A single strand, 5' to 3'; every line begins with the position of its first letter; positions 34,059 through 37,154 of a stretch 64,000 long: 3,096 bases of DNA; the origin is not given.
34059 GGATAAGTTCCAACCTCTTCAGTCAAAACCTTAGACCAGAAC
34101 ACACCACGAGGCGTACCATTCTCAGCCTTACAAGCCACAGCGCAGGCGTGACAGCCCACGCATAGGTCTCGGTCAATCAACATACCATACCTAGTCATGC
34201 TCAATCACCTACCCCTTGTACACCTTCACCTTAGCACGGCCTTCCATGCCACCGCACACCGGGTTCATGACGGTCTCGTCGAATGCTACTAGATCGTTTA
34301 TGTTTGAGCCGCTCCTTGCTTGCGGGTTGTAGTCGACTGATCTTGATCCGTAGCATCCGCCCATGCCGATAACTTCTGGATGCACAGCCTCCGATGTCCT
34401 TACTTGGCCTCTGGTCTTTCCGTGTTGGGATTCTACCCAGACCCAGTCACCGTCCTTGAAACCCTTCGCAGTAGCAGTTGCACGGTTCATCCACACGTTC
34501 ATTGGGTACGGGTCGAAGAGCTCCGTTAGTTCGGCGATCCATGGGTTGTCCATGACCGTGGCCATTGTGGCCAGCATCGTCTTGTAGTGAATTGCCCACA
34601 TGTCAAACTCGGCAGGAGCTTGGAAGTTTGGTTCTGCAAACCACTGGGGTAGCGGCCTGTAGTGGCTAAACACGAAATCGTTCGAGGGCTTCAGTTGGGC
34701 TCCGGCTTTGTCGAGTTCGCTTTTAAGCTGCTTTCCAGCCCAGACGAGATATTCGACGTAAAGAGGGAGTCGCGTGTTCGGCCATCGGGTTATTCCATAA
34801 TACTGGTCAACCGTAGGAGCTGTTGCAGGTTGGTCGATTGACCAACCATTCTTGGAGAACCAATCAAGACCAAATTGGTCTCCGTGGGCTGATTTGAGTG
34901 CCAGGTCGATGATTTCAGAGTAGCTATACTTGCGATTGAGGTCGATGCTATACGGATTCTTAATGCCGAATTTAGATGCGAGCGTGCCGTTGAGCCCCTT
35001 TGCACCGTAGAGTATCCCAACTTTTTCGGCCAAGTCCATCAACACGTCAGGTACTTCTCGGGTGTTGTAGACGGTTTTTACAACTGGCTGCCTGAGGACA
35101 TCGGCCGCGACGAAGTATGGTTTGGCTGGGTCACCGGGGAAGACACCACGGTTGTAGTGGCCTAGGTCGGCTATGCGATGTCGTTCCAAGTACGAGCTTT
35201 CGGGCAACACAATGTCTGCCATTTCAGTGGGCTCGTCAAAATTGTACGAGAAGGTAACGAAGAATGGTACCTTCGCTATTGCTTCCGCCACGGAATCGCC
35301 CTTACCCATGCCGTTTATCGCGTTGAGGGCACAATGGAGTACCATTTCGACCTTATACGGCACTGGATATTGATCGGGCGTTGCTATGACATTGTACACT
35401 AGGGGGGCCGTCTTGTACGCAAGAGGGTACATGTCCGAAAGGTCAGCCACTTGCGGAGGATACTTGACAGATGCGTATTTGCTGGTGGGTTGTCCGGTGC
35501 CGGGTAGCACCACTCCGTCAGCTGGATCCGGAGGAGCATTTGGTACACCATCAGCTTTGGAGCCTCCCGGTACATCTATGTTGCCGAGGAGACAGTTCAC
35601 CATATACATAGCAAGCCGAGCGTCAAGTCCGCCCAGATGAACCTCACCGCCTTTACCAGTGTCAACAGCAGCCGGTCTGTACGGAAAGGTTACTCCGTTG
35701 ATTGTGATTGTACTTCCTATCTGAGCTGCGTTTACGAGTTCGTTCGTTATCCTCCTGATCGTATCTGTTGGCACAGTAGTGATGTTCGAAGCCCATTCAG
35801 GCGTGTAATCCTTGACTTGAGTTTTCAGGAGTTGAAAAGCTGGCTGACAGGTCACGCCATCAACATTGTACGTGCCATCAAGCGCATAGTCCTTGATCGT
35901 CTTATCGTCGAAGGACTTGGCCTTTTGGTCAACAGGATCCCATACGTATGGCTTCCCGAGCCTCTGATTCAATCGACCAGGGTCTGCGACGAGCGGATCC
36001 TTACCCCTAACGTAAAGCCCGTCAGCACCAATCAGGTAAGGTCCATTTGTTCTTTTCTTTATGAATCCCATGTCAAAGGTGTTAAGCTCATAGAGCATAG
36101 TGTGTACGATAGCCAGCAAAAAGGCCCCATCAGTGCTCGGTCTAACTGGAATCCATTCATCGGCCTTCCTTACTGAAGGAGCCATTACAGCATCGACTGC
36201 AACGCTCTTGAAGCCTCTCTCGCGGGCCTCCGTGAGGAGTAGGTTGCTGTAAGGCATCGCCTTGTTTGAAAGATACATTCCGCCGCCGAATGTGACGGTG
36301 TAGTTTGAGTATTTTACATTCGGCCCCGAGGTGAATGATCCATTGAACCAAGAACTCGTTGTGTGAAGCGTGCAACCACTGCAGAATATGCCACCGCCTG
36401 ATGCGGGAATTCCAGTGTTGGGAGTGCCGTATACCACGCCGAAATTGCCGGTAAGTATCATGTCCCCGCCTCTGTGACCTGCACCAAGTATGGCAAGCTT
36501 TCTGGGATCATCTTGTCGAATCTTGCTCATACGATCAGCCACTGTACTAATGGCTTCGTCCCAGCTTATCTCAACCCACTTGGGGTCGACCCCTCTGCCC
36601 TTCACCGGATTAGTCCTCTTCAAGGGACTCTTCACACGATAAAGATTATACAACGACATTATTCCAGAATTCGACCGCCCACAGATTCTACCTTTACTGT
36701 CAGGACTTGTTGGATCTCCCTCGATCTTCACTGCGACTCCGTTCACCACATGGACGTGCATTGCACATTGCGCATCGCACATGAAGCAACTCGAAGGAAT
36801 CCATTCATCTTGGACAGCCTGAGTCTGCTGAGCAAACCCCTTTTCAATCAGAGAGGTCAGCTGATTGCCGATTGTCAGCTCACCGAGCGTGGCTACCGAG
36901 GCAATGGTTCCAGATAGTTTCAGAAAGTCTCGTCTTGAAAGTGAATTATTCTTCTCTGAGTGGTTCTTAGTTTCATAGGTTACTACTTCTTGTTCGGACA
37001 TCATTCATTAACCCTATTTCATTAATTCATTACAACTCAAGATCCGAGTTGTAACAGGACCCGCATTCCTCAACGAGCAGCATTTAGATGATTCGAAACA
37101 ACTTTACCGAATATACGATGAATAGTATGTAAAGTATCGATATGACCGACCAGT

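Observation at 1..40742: Eight co-directional molybdopterin-oxidoreductase operons packed into 41 kb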

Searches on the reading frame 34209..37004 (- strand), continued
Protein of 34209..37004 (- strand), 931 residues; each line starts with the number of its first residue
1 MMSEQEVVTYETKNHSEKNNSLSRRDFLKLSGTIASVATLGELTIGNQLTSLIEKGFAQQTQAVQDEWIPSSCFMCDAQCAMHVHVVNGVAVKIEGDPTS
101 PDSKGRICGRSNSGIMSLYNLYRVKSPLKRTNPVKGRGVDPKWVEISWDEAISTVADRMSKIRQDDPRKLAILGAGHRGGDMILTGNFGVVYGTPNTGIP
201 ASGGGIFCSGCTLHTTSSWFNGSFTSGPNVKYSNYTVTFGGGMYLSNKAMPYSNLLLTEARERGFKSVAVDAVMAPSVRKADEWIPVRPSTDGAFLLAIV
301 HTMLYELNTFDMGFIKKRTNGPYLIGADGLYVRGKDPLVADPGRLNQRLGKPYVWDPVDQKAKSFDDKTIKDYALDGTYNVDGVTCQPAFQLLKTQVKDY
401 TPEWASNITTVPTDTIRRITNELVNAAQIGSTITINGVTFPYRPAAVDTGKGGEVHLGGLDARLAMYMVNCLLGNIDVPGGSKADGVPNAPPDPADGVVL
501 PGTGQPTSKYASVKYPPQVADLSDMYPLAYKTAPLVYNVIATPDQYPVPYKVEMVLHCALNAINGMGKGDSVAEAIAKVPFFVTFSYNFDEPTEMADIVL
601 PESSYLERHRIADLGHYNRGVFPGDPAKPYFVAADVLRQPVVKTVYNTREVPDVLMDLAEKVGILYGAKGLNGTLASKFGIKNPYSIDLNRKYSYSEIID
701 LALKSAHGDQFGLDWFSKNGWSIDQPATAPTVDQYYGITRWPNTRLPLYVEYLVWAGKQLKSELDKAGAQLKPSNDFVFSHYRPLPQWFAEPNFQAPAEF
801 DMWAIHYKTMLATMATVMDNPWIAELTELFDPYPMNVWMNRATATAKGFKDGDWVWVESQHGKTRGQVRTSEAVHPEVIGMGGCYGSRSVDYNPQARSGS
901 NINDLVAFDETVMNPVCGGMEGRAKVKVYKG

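Call 96: search_protein_families(library=pfam, max_evalue=0.00001, proteins=[L066:952-3297:+, L066:3294-3944:+, L066:3937-4695:+, L066:4760-6091:+, L066:6955-8199:+, L066:8592-9971:+, L066:10046-12670:+, L066:13401-14312:+, L066:14374-15936:+, L066:18346-20049:+])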
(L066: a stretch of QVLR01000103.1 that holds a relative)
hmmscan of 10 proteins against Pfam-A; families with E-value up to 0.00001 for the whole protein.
L066:952-3297:+ (781 aa): 1 family
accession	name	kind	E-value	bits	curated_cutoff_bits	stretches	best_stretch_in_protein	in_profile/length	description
PF05650.16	DUF802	-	1.7e-30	105.7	22.6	2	365-417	1-53/53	Domain of unknown function (DUF802)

L066:3294-3944:+ (216 aa): 1 family
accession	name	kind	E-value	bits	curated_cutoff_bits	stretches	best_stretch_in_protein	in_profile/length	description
PF00691.25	OmpA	-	1.2e-17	64.5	27.2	1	93-197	1-98/98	OmpA family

L066:3937-4695:+ (252 aa): 1 family
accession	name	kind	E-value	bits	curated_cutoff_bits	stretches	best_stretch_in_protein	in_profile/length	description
PF11445.13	DUF2894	-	1.9e-59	201.8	25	1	15-227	1-184/185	Protein of unknown function (DUF2894)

L066:4760-6091:+ (443 aa): 9 families
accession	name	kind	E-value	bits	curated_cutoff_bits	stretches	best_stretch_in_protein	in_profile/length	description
PF00990.26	GGDEF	-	1e-49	168.9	23.8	1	284-438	1-158/161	Diguanylate cyclase, GGDEF domain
PF08447.18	PAS_3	-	3.5e-15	56.5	25.6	1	30-101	1-74/89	PAS fold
PF00989.32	PAS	-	1.2e-14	54.7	22.6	1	11-106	4-102/113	PAS fold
PF13426.13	PAS_9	-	2.9e-14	53.6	27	1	19-117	2-103/103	PAS domain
PF08448.16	PAS_4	-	1.7e-13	51.2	23.1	1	17-119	4-109/110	PAS fold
PF13185.12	GAF_2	-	2.6e-11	44.3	28.6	1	139-272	2-136/136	GAF domain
PF01590.32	GAF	-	2.9e-11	44.5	22.4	1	140-271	1-133/133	GAF domain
PF13188.13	PAS_8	-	3.4e-08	33.6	21.8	1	13-62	6-55/65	PAS domain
PF13492.12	GAF_3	-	6.1e-08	33.6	27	1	140-273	1-129/129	GAF domain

L066:6955-8199:+ (414 aa): 0 families

L066:8592-9971:+ (459 aa): 4 families
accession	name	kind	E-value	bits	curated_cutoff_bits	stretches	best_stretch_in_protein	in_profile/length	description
PF00441.29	Acyl-CoA_dh_1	-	3.9e-35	121.7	22.4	1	292-440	1-147/150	Acyl-CoA dehydrogenase, C-terminal domain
PF02770.24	Acyl-CoA_dh_M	-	3.1e-21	75.8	33.3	1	179-274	1-93/97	Acyl-CoA dehydrogenase, middle domain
PF02771.21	Acyl-CoA_dh_N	-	3.2e-09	37.6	22.9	1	51-175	6-113/113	Acyl-CoA dehydrogenase, N-terminal domain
PF08028.16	Acyl-CoA_dh_2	-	2.1e-06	28.5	22.7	1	312-411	6-113/134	Acyl-CoA dehydrogenase, C-terminal domain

L066:10046-12670:+ (874 aa): 2 families
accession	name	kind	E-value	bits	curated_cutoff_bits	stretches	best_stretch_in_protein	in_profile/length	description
PF00384.28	Molybdopterin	-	4.1e-13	49.5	24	1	75-610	1-348/353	Molybdopterin oxidoreductase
PF04879.21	Molybdop_Fe4S4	-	9.5e-11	42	22.7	1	21-69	5-52/55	Molybdopterin oxidoreductase Fe4S4 domain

L066:13401-14312:+ (303 aa): 3 families
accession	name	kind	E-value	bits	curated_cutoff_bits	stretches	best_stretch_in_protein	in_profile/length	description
PF03916.19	NrfD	-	4.5e-10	40.1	25.8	1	49-275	58-308/313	Polysulphide reductase, NrfD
PF04976.17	DmsC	-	3.9e-07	30.2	22.3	1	49-197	52-201/275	DMSO reductase anchor subunit (DmsC)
PF14589.11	NrfD_2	-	6.7e-06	26.5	27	1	51-275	57-272/281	Polysulfide reductase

L066:14374-15936:+ (520 aa): 3 families
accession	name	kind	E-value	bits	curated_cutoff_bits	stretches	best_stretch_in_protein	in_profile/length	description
PF00890.30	FAD_binding_2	-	1.2e-54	186.5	20.4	1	53-486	1-401/414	FAD binding domain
PF01266.30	DAO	-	1.3e-17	64.8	27.9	1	53-269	1-209/353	FAD dependent oxidoreductase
PF12831.13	FAD_oxidored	-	1.3e-11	44.9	27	1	53-93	1-41/416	FAD dependent oxidoreductase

L066:18346-20049:+ (567 aa): 1 family
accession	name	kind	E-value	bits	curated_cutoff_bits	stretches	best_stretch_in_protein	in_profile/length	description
PF06980.17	DUF1302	-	1.2e-117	394.6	23.2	1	27-567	7-541/541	Protein of unknown function (DUF1302)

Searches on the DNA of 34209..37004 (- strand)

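Call 91: build_rna_model(alignment_id=A6, structure=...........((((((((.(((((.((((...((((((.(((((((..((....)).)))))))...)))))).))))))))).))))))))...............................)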
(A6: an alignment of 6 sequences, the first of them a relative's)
Model R1 built from alignment A6 (6 sequences, 124 columns); structure: as given.
model positions 110; base pairs 32; branch points 0; effective number of sequences 1.44; information 0.59 bits per position. Calibrated on 0.2 Mb of random sequence (short: E-values are rough).
structure used (alignment columns):
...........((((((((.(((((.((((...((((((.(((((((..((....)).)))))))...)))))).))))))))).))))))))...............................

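Call 92: search_with_rna_model(model_id=R1, sources=[window, L001, L002, L163, L164, L128, L045, L092, L093, L120, L130], max_evalue=1, make_alignment=true)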
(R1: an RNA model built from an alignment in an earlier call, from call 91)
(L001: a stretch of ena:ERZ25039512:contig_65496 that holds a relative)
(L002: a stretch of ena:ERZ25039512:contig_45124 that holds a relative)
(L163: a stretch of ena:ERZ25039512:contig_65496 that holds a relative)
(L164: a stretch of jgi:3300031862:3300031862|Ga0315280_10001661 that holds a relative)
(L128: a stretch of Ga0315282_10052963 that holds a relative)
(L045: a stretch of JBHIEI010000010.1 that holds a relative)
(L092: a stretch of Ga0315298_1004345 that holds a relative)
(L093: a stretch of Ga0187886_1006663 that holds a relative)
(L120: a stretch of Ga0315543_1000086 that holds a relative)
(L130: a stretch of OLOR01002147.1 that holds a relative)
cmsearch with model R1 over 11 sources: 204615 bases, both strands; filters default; matches with E-value up to 1: 15.
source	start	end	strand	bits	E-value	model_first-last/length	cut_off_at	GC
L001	14687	14799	+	120.2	4.8e-22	1-110/110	no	0.47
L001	4400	4515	+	118.8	9.3e-22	1-110/110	no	0.47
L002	9102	9213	+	112.7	1.7e-20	1-110/110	no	0.46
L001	9533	9647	+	109.5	8.1e-20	1-110/110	no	0.48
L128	1005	1113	+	92.8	2.4e-16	1-110/110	no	0.4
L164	1000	1102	+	64.7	1.8e-10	1-110/110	no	0.48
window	28278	28392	-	50.9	1.3e-07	1-110/110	no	0.44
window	40741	40855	-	46.2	1.3e-06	1-110/110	no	0.43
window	1628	1741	-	45.7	1.6e-06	1-110/110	no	0.47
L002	2310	2424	+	40.9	1.6e-05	1-110/110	no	0.44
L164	9898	10003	+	40.6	1.8e-05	1-110/110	no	0.52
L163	9895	10002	+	39.9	2.6e-05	1-110/110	no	0.44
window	10010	10110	-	36.1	0.00016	1-110/110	no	0.47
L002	19668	19770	+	28.4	0.0066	1-110/110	no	0.47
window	32159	32208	-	18.4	0.77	1-110/110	no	0.42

Alignment A7: 15 matches aligned to the model, 131 columns, each read 5' to 3' on its own strand. Consensus structure (alignment columns), stored with it:
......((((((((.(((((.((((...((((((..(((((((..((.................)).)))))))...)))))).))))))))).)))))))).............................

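Call 97: search_with_rna_model(model_id=R1, sources=[L083, L084, L085, L086, L087, L088, L089, L090, L091, L092, L093, L094, L095, L096, L097, L098, L099, L100, L101, L102, L103, L104, L105, L106, L107, L108, L109, L110, L111, L112, L113, L114, L115, L116, L117, L118, L119, L120, L121, L122, L123, L124, L125, L126, L127, L128, L129, L130, L131, L132, L133, L134, L135, L136, L137, L138, L139, L140, L141, L142, L143, L144, L145, L146, L147, L148, L149, L150, L151, L152, L153, L154, L155, L156, L157, L158, L159, L160, L161, L162, L003, L004, L005, L008, L010, L011, L020, L045, L061, L066], max_evalue=0.1)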
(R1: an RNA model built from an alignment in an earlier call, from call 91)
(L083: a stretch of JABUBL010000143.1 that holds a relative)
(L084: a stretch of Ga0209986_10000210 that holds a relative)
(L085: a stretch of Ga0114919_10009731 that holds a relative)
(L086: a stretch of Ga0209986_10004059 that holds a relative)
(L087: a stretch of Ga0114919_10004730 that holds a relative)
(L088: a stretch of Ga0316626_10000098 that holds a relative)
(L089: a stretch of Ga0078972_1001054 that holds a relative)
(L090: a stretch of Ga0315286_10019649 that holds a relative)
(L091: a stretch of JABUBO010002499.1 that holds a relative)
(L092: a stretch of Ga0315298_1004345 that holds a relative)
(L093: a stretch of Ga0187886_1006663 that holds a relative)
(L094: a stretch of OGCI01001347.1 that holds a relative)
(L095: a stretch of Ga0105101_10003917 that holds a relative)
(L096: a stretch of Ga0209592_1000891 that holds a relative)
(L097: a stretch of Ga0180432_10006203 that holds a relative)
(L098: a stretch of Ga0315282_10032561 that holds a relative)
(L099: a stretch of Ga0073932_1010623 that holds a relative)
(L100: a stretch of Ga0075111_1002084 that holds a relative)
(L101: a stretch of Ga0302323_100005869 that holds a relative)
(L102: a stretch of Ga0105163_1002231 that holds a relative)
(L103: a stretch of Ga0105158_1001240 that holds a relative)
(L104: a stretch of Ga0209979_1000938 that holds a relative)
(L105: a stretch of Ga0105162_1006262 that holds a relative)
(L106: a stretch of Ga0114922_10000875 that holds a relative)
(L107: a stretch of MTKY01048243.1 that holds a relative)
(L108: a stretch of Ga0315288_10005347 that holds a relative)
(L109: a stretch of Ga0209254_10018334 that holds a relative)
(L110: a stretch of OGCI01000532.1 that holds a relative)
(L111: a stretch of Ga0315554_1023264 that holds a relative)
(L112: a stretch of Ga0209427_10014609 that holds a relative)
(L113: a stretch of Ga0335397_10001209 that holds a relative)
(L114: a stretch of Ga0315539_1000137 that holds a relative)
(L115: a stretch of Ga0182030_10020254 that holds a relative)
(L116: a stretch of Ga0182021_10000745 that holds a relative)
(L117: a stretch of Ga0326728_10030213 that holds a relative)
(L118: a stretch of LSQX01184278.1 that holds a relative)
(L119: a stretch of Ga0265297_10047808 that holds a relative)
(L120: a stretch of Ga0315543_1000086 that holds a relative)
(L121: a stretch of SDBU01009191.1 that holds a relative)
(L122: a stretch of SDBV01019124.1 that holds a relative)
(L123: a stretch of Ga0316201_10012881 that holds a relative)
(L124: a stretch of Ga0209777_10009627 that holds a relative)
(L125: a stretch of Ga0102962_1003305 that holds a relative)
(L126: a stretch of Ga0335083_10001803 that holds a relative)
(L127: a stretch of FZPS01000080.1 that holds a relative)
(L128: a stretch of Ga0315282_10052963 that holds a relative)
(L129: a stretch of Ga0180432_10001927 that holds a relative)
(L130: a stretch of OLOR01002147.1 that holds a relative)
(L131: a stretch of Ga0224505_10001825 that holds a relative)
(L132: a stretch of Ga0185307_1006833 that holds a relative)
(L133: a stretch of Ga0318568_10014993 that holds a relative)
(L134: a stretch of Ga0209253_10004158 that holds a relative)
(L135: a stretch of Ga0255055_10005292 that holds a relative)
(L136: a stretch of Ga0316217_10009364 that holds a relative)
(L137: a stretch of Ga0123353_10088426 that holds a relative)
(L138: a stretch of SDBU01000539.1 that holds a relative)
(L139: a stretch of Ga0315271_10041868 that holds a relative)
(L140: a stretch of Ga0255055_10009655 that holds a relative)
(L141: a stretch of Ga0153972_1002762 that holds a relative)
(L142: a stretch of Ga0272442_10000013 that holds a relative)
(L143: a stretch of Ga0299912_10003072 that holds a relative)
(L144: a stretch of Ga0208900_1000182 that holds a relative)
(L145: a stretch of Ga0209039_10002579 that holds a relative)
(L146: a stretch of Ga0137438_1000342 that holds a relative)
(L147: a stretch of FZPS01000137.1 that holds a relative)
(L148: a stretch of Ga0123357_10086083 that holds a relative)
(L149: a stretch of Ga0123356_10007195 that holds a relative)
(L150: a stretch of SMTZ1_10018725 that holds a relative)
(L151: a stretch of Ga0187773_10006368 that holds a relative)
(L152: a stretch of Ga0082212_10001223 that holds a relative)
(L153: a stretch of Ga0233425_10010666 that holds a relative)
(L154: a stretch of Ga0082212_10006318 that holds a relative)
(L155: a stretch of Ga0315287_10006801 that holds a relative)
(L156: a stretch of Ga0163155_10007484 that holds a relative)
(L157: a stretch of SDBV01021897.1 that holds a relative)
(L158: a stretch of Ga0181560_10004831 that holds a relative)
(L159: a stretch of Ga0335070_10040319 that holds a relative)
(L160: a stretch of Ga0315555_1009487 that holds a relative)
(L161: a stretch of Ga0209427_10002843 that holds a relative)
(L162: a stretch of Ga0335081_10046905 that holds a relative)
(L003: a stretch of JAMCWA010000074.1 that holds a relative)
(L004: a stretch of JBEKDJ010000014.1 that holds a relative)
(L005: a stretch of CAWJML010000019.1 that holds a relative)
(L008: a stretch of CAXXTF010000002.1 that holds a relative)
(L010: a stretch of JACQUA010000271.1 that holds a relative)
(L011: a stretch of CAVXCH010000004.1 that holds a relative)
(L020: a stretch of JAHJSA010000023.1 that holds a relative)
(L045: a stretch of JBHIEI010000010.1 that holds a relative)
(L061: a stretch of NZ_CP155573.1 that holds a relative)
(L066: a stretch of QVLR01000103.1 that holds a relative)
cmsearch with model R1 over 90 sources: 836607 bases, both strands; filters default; matches with E-value up to 0.1: 1.
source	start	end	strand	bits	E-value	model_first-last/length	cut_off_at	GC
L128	1005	1113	+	92.8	9.9e-16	1-110/110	no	0.4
